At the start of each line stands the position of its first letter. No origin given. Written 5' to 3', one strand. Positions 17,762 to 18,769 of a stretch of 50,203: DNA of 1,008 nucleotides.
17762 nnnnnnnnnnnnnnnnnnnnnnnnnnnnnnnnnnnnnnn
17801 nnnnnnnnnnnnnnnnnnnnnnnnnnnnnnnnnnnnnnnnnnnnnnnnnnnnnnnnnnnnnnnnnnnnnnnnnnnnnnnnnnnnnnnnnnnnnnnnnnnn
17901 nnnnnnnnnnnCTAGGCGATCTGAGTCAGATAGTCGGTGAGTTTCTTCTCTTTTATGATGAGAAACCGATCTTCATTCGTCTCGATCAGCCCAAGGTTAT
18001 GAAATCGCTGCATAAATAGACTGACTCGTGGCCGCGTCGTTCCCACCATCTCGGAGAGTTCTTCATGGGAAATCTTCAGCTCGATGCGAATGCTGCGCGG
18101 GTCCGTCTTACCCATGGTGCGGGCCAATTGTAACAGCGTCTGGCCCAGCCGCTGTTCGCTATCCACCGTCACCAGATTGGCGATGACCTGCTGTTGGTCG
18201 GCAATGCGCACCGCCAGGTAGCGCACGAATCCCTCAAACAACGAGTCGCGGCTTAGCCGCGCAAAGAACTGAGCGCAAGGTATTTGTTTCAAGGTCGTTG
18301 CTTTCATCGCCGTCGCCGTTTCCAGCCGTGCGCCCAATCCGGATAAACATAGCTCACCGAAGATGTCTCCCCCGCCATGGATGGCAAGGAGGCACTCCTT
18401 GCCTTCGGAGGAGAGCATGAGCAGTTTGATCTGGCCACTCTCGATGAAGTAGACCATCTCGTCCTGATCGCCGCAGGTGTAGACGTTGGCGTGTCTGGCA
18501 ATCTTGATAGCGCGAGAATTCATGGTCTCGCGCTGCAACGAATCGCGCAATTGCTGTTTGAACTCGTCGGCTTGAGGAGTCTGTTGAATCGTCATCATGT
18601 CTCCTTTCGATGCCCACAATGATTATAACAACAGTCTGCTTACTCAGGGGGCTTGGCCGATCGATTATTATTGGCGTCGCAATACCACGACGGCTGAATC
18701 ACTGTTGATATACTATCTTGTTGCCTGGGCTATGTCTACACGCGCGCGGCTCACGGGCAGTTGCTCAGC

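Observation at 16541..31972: Six orientation-locked copies of a conserved AT-rich element built on the palindrome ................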

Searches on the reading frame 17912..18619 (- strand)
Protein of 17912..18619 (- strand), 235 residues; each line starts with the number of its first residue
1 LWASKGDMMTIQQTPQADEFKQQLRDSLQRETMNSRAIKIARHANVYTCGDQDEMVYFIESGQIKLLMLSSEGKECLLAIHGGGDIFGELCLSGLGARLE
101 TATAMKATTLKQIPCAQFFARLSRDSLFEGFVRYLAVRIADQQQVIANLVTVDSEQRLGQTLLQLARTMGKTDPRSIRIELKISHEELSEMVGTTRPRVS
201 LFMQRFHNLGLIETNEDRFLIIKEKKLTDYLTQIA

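Call 6: search_protein_families(library=pfam, proteins=[window:17912-18619:-], max_evalue=0.01)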
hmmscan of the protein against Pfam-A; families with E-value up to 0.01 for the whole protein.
window:17912-18619:- (235 aa): 3 families
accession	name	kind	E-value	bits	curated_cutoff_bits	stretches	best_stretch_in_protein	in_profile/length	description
PF13545.12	HTH_Crp_2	-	2.2e-14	53.6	27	1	156-229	1-69/70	Crp-like helix-turn-helix domain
PF00027.35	cNMP_binding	-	2.9e-12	46.8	27.5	1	40-123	4-87/89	Cyclic nucleotide-binding domain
PF01381.28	HTH_3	-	0.0088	16.5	23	0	175-200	2-27/55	Helix-turn-helix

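Call 8: find_encoding_contigs(protein=window:17912-18619:-, flank=10000, max_places=6)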
Protein window:17912-18619:- (235 aa): no gene with exactly this product is on record in the collection.

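Call 18: search_solved_structures(query=window:17912-18619:-, max_evalue=0.001, show_alignments=2)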
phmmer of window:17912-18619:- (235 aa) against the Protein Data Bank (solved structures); distinct sequences matched with E-value up to 0.001: 62 (the best 60 are shown).
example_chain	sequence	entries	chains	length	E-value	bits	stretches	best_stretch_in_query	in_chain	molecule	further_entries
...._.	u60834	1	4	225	2.6e-20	76.3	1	35-224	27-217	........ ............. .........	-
4byy_A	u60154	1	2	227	2.6e-20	76.3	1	35-224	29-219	TRANSCRIPTIONAL REGULATOR, CRP/FNR FAMILY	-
3r6s_A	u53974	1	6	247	3.3e-20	76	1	35-224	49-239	transcription regulator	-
3h3u_A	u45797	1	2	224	1.2e-18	70.9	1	36-223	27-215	PROBABLE TRANSCRIPTIONAL REGULATORY PROTEIN (PROBABLY CRP/FNR-FAMILY)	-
3mzh_A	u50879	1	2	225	1.2e-18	70.9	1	36-223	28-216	PROBABLE TRANSCRIPTIONAL REGULATORY PROTEIN (PROBABLY CRP/FNR-FAMILY)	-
3d0s_A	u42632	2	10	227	1.2e-18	70.9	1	36-223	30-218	TRANSCRIPTIONAL REGULATORY PROTEIN | PROBABLE TRANSCRIPTIONAL REGULATORY PROTEIN (PROBABLY CRP/ FNR-FAMILY)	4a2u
3i54_A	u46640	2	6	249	1.7e-18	70.5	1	36-223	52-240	Transcriptional regulator, Crp/Fnr family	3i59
2fmy_A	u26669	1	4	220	6.9e-17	65.2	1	38-229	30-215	carbon monoxide oxidation system transcription regulator CooA-1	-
2hkx_A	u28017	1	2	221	5.3e-16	62.3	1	37-229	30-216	Carbon monoxide oxidation system transcription regulator CooA-1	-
7ets_A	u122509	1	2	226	1e-15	61.4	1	40-222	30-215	Crp/Fnr family transcriptional regulator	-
7pza_A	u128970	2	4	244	3.6e-15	59.6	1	46-213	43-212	Putative cAMP-binding protein-catabolite gene activator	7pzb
2xgx_A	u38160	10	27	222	7.9e-15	58.4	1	41-222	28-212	GLOBAL NITROGEN REGULATOR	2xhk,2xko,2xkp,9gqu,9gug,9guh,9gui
8h3v_X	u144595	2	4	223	1e-13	54.8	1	41-222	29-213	NtcA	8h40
3la2_A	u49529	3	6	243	1.1e-13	54.7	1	41-222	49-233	Global nitrogen regulator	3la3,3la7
4i02_A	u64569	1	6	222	2.6e-13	53.5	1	46-215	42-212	Catabolite gene activator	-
2zcw_A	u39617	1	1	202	3.9e-06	30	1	31-223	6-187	Transcriptional regulator, FNR/CRP family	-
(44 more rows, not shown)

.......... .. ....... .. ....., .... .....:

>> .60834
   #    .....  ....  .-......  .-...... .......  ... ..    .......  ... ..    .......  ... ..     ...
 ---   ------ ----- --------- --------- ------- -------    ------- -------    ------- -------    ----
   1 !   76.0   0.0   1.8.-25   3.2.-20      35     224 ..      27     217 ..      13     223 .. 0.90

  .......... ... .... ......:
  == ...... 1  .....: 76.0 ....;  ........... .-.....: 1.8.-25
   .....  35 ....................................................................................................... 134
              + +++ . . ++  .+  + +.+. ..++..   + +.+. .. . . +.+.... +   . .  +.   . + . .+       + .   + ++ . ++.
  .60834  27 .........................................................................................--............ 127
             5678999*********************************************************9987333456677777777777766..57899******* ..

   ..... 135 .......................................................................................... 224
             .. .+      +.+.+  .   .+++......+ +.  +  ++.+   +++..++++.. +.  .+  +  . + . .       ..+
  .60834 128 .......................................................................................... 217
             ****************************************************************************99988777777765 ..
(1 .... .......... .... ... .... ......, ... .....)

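Call 19: search_protein_families(library=ncbifam, proteins=[window:17912-18619:-], max_evalue=0.01)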
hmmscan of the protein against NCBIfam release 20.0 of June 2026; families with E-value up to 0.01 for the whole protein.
window:17912-18619:- (235 aa): 11 families
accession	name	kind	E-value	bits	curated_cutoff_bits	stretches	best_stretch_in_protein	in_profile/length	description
NF008732.0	PRK11753.1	equivalog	5.9e-17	61.8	266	1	21-216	9-205/214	cAMP-activated global transcriptional regulator CRP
NF053664.1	TransRegPtrACyano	equivalog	1.3e-15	57.2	300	1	53-226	27-194/196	Crp/Fnr family transcriptional regulator PtrA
TIGR03697.1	NtcA_cyano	equivalog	3.3e-15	56.3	244.95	1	46-223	4-184/193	global nitrogen regulator NtcA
NF052518.1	TransRegLdrP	equivalog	4.2e-12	46.5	300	1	39-224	3-181/195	transcriptional regulator LdrP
NF008365.0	PRK11161.1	subfamily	5.1e-12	45.6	228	1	35-228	47-240/250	fumarate/nitrate reduction transcriptional regulator Fnr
NF010499.0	PRK13918.1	equivalog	3e-10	39.9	274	1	49-229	26-199/205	CRP/FNR family transcriptional regulator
NF006901.0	PRK09392.1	equivalog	3e-05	23.5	211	1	21-226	16-216/236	transcriptional activator FtrB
NF050806.1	TransRegFixKCaul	equivalog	0.00014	21.2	300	1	32-226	20-208/215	transcriptional regulator FixK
NF007707.0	PRK10402.1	subfamily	0.00023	20.8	180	1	13-227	12-214/226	transcriptional regulator YeiL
NF050815.1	TransActFtrBCaul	equivalog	0.0044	16.3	300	1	4-129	4-125/251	transcriptional activator FtrB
NF041163.2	encap_f2b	equivalog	0.0044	16.2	400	1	39-132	99-193/450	family 2B encapsulin nanocompartment shell protein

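Call 20: find_homologous_proteins(query=window:17912-18619:-, max_evalue=1e-20)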
Query window:17912-18619:- (235 aa): 4508 proteins with E <= 1e-20 among 4822 candidates; the best 120 are listed.
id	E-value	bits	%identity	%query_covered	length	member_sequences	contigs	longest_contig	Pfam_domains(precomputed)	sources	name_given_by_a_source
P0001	1.4e-142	491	100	97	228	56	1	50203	PF13545.13,PF00027.36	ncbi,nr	ncbi:MAG: Crp/Fnr family transcriptional regulator [Deltaproteobacteria bacterium]|nr:Crp/Fnr family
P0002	1.3e-140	484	98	97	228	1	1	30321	PF13545.13,PF00027.36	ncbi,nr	ncbi:MAG: Crp/Fnr family transcriptional regulator [Deltaproteobacteria bacterium]|nr:Crp/Fnr family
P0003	2.1e-138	477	97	97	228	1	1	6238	PF13545.13,PF00027.36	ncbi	ncbi:MAG TPA: Crp/Fnr family transcriptional regulator [Candidatus Binatia bacterium]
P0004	2.1e-138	477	98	97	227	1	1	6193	PF13545.13,PF00027.36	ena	-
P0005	2.2e-138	477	98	97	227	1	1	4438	PF13545.13,PF00027.36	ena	-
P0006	1.3e-136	471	95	97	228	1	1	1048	PF13545.13,PF00027.36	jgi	-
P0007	2.3e-136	470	96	97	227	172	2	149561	PF13545.13,PF00027.36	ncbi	-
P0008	4.1e-136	469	96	97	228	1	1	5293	PF13545.13,PF00027.36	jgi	jgi:CRP/FNR family transcriptional regulator, cyclic AMP receptor protein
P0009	5.7e-136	469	96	97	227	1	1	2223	PF13545.13,PF00027.36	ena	-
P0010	5.9e-136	469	96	97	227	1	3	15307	PF13545.13,PF00027.36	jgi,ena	-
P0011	8.1e-136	469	95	97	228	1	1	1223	PF13545.13,PF00027.36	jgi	-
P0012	1.3e-135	468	96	97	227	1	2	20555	PF13545.13,PF00027.36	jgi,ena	-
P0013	2.0e-135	467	96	97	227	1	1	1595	PF13545.13,PF00027.36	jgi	-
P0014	3.6e-135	466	95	97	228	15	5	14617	PF13545.13,PF00027.36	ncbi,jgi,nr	ncbi:MAG TPA: Crp/Fnr family transcriptional regulator [Candidatus Binatia bacterium]|jgi:CRP-like c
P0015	6.6e-135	466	95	97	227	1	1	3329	PF13545.13,PF00027.36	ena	-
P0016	1.2e-134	465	92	100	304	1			PF13545.13,PF00027.36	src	-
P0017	1.4e-134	465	94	97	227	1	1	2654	PF13545.13,PF00027.36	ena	-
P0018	1.4e-134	464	95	97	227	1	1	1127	PF13545.13,PF00027.36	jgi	jgi:CRP/FNR family transcriptional regulator, cyclic AMP receptor protein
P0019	1.6e-134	464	95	97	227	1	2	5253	PF13545.13,PF00027.36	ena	-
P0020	2.6e-134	464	94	97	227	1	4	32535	PF13545.13,PF00027.36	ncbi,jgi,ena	-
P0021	2.9e-134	463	93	97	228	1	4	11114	PF13545.13,PF00027.36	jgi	jgi:CRP/FNR family cyclic AMP-dependent transcriptional regulator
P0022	6.1e-134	462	94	97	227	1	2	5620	PF13545.13,PF00027.36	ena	-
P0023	8.5e-134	462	93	97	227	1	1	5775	PF13545.13,PF00027.36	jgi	-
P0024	8.8e-134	462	94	97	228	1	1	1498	PF13545.13,PF00027.36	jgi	-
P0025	9.2e-134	462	94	96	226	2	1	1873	PF13545.13,PF00027.36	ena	-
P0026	1.4e-133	461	95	97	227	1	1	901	PF13545.13,PF00027.36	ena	-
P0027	1.4e-133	461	94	96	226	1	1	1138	PF13545.13,PF00027.36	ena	-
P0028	1.4e-133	461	94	97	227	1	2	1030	PF13545.13,PF00027.36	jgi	jgi:CRP/FNR family cyclic AMP-dependent transcriptional regulator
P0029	1.4e-133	461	91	100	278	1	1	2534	PF13545.13,PF00027.36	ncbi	-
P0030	1.6e-133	461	94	97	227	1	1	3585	PF13545.13,PF00027.36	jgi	jgi:CRP-like cAMP-binding protein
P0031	1.7e-133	461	94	97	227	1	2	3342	PF13545.13,PF00027.36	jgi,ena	jgi:CRP-like cAMP-binding protein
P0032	2.0e-133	461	94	97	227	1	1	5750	PF13545.13,PF00027.36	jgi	-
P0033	2.8e-133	460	92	96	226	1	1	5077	PF13545.13,PF00027.36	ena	-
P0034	3.0e-133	460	94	96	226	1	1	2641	PF13545.13,PF00027.36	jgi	jgi:CRP/FNR family cyclic AMP-dependent transcriptional regulator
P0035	3.2e-133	460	94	97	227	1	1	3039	PF13545.13,PF00027.36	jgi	jgi:CRP-like cAMP-binding protein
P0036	4.9e-133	459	94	97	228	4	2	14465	PF13545.13,PF00027.36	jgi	jgi:CRP-like cAMP-binding protein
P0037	4.9e-133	459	94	97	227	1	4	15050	PF13545.13,PF00027.36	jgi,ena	-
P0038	7.9e-133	459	93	97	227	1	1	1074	PF13545.13,PF00027.36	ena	-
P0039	9.0e-133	459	75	96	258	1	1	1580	PF13545.13,PF00027.36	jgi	-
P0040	9.5e-133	458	93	97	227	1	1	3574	PF13545.13,PF00027.36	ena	-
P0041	1.0e-132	458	93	97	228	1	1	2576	PF13545.13,PF00027.36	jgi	jgi:CRP/FNR family cyclic AMP-dependent transcriptional regulator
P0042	1.1e-132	458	93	97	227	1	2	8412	PF13545.13,PF00027.36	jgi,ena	jgi:CRP-like cAMP-binding protein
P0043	1.2e-132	458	93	97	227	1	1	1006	PF13545.13,PF00027.36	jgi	jgi:CRP-like cAMP-binding protein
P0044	1.2e-132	458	93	97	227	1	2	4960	PF13545.13,PF00027.36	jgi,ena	-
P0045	1.2e-132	458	93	97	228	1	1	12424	PF13545.13,PF00027.36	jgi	jgi:CRP/FNR family cyclic AMP-dependent transcriptional regulator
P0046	1.3e-132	458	93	97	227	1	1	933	PF13545.13,PF00027.36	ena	-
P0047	1.6e-132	458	92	97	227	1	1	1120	PF13545.13,PF00027.36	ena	-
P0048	1.6e-132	458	93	97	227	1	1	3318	PF13545.13,PF00027.36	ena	-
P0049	1.8e-132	458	93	97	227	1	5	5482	PF13545.13,PF00027.36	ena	-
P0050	1.9e-132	457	94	97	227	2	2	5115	PF13545.13,PF00027.36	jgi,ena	-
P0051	2.0e-132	457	93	97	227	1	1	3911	PF13545.13,PF00027.36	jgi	-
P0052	2.2e-132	457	93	97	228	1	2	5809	PF13545.13,PF00027.36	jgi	jgi:CRP-like cAMP-binding protein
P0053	2.2e-132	457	93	97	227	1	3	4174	PF13545.13,PF00027.36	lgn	-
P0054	2.4e-132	457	93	97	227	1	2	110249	PF13545.13,PF00027.36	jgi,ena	-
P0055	2.7e-132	457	92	97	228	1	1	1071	PF13545.13,PF00027.36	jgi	-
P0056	2.7e-132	457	93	97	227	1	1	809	PF13545.13,PF00027.36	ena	-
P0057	2.8e-132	457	93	97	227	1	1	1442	PF13545.13,PF00027.36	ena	-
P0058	3.0e-132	457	93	97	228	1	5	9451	PF13545.13,PF00027.36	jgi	jgi:CRP/FNR family transcriptional regulator, cyclic AMP receptor protein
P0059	3.3e-132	457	92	97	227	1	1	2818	PF13545.13,PF00027.36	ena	-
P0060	3.6e-132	457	90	100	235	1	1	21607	PF13545.13,PF00027.36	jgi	jgi:CRP/FNR family transcriptional regulator, cyclic AMP receptor protein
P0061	4.1e-132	456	91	97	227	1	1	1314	PF13545.13,PF00027.36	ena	-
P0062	4.3e-132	456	93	97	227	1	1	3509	PF13545.13,PF00027.36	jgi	-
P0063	4.6e-132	456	93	97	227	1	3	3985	PF13545.13,PF00027.36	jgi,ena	-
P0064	4.6e-132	456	93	97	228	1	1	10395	PF13545.13,PF00027.36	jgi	jgi:CRP/FNR family transcriptional regulator, cyclic AMP receptor protein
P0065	4.7e-132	456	93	97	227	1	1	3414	PF13545.13,PF00027.36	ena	-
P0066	4.8e-132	456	93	97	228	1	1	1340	PF13545.13,PF00027.36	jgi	-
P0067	5.6e-132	456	92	97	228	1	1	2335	PF13545.13,PF00027.36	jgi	jgi:CRP-like cAMP-binding protein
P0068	6.0e-132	456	88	100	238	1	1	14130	PF13545.13,PF00027.36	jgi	jgi:CRP/FNR family transcriptional regulator, cyclic AMP receptor protein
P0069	6.1e-132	456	88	100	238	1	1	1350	PF13545.13,PF00027.36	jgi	-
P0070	7.8e-132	456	93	97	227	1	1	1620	PF13545.13,PF00027.36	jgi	-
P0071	8.1e-132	455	92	97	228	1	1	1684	PF13545.13,PF00027.36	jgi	jgi:CRP/FNR family cyclic AMP-dependent transcriptional regulator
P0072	8.2e-132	455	93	96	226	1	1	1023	PF13545.13,PF00027.36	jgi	-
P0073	8.3e-132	455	92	97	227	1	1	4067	PF13545.13,PF00027.36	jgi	jgi:CRP/FNR family transcriptional regulator, cyclic AMP receptor protein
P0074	9.6e-132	455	93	96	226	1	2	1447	PF13545.13,PF00027.36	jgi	-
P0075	1.0e-131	455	93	96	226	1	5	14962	PF13545.13,PF00027.36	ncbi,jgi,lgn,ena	ncbi:MAG TPA: Crp/Fnr family transcriptional regulator [Candidatus Binatia bacterium]|jgi:CRP-like c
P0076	1.1e-131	455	93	97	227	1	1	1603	PF13545.13,PF00027.36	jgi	-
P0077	1.1e-131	455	93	97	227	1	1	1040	PF13545.13,PF00027.36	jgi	-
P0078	1.1e-131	455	91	97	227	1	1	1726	PF13545.13,PF00027.36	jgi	jgi:CRP-like cAMP-binding protein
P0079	1.2e-131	455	94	96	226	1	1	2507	PF13545.13,PF00027.36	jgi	jgi:CRP-like cAMP-binding protein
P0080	1.2e-131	455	93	96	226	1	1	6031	PF13545.13,PF00027.36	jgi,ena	-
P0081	1.3e-131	455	92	96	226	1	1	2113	PF13545.13,PF00027.36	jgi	-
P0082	1.4e-131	455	91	97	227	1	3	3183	PF13545.13,PF00027.36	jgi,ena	-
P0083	1.4e-131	455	92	97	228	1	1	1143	PF13545.13,PF00027.36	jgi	jgi:CRP-like cAMP-binding protein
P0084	1.7e-131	454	93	97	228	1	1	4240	PF13545.13,PF00027.36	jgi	jgi:CRP/FNR family transcriptional regulator, cyclic AMP receptor protein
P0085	1.7e-131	454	92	97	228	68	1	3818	PF13545.13,PF00027.36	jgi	-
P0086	1.7e-131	454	92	97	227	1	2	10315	PF13545.13,PF00027.36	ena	-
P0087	1.9e-131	454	92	96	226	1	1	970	PF13545.13,PF00027.36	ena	-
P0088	2.0e-131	454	93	97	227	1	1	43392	PF13545.13,PF00027.36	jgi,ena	jgi:CRP-like cAMP-binding protein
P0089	2.1e-131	454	93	97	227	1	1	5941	PF13545.13,PF00027.36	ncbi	-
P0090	2.2e-131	454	92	96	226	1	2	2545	PF13545.13,PF00027.36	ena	-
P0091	2.2e-131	454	90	97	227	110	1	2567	PF13545.13,PF00027.36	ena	-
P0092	2.3e-131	454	92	97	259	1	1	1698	PF13545.13,PF00027.36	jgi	jgi:CRP-like cAMP-binding protein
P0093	2.5e-131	454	93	97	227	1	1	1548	PF13545.13,PF00027.36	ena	-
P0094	2.6e-131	454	92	96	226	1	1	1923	PF13545.13,PF00027.36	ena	-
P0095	2.7e-131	454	93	96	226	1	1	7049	PF13545.13,PF00027.36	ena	-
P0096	2.9e-131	454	93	96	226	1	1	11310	PF13545.13,PF00027.36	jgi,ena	jgi:CRP-like cAMP-binding protein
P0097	3.0e-131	454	92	97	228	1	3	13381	PF13545.13,PF00027.36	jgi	-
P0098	3.1e-131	454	93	96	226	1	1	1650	PF13545.13,PF00027.36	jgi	-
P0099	3.1e-131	454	92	97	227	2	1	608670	PF13545.13,PF00027.36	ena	-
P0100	3.1e-131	454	91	97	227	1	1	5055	PF13545.13,PF00027.36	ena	-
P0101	3.2e-131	454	91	97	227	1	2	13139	PF13545.13,PF00027.36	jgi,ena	-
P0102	3.4e-131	453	92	97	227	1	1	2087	PF13545.13,PF00027.36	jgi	jgi:CRP/FNR family transcriptional regulator, cyclic AMP receptor protein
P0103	3.5e-131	453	93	97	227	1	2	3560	PF13545.13,PF00027.36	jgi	jgi:CRP/FNR family cyclic AMP-dependent transcriptional regulator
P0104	3.5e-131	453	93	96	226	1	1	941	PF13545.13,PF00027.36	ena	-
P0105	3.5e-131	453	92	96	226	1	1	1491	PF13545.13,PF00027.36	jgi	jgi:CRP/FNR family transcriptional regulator, cyclic AMP receptor protein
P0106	3.6e-131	453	93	97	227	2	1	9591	PF13545.13,PF00027.36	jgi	-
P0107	3.8e-131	453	92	97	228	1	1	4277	PF13545.13,PF00027.36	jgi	jgi:CRP-like cAMP-binding protein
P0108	4.1e-131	453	92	96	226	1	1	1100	PF13545.13,PF00027.36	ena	-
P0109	4.2e-131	453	91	97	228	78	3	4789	PF13545.13,PF00027.36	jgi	jgi:CRP-like cAMP-binding protein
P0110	4.2e-131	453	92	97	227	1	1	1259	PF13545.13,PF00027.36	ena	-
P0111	4.4e-131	453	93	97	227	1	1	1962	PF13545.13,PF00027.36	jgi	jgi:CRP/FNR family transcriptional regulator, cyclic AMP receptor protein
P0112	4.4e-131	453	92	97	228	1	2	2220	PF13545.13,PF00027.36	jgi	jgi:CRP/FNR family transcriptional regulator, cyclic AMP receptor protein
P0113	4.6e-131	453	93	97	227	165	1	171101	PF13545.13,PF00027.36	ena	-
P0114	4.7e-131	453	92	97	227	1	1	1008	PF13545.13,PF00027.36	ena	-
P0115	4.7e-131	453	92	96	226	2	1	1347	PF13545.13,PF00027.36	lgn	-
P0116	4.7e-131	453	92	97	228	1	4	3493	PF13545.13,PF00027.36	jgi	jgi:CRP-like cAMP-binding protein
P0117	4.7e-131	453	92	97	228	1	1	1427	PF13545.13,PF00027.36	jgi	jgi:CRP/FNR family cyclic AMP-dependent transcriptional regulator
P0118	4.8e-131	453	92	97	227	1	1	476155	PF13545.13,PF00027.36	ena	-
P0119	4.8e-131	453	91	97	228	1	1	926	PF13545.13,PF00027.36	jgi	jgi:CRP-like cAMP-binding protein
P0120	5.2e-131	453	92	96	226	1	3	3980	PF13545.13,PF00027.36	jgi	jgi:CRP/FNR family cyclic AMP-dependent transcriptional regulator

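Call 45: find_related_loci(query=A2, collection=metagenome_contigs, flank=4000)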
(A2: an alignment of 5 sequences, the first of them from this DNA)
Query A2 (227 aa) in metagenome_contigs; peptide patterns used: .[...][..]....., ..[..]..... (x = any residue, [..] = any of these).
600 stretches matched a pattern (row limit reached: there are more); 534 encode a relative of the query (tblastn E <= 1e-3); the best 80 are kept; 80 distinct loci.
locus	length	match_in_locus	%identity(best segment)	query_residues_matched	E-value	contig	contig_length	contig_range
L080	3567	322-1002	98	1-227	7e-156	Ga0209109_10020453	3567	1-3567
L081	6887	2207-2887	96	1-227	2e-147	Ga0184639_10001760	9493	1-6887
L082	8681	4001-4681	96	1-227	5e-147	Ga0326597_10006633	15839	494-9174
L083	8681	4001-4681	96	1-227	8e-147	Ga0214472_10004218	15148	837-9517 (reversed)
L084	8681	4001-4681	95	1-227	2e-146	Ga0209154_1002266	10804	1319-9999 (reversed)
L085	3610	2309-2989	95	1-227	4e-151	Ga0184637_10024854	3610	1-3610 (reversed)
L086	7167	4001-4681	94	1-227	1e-145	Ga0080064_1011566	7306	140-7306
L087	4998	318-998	95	1-227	2e-146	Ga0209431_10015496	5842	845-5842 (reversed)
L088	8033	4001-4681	94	1-227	1e-145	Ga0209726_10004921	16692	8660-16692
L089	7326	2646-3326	94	1-227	5e-145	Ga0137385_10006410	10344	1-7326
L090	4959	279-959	93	1-227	1e-145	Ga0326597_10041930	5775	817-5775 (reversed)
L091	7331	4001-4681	94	1-227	9e-145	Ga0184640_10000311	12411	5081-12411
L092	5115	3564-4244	94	1-227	1e-145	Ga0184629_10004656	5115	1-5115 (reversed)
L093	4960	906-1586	93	1-227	8e-146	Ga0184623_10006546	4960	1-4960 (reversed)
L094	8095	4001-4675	94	3-227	4e-144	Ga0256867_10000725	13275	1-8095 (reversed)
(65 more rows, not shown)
